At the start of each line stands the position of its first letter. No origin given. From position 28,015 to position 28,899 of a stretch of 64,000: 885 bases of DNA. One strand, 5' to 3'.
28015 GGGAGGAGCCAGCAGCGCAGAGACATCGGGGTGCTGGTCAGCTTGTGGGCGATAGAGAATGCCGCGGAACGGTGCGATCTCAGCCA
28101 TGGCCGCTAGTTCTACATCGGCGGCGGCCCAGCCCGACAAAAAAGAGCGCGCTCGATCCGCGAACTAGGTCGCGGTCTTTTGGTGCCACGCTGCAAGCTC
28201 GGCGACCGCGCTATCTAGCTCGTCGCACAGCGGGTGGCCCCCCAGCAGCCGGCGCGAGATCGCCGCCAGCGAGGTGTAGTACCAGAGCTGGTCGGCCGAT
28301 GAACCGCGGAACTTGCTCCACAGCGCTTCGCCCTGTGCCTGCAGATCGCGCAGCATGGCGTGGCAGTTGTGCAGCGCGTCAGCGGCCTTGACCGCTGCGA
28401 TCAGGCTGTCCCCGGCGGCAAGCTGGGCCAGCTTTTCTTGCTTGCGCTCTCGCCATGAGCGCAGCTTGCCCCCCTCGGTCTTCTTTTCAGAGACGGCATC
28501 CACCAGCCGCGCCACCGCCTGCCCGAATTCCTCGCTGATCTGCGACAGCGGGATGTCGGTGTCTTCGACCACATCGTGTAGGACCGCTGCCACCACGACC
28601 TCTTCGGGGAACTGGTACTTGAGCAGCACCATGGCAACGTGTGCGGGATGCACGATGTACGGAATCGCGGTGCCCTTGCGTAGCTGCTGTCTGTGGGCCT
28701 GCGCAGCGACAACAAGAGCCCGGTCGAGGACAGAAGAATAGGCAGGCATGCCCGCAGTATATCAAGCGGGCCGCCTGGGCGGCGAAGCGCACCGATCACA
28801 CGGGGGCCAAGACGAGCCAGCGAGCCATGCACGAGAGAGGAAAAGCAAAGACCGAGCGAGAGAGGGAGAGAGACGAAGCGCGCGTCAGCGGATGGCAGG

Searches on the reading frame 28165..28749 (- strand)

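Call 12: search_protein_families(library=pfam, proteins=[window:28165-28749:-], max_evalue=0.001)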
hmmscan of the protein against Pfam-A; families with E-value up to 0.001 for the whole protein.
window:28165-28749:- (194 aa): 1 family
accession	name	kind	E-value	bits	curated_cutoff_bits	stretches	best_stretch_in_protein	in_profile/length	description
PF13328.12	HD_4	-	5e-21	75.5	27.2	1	11-144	1-146/156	HD domain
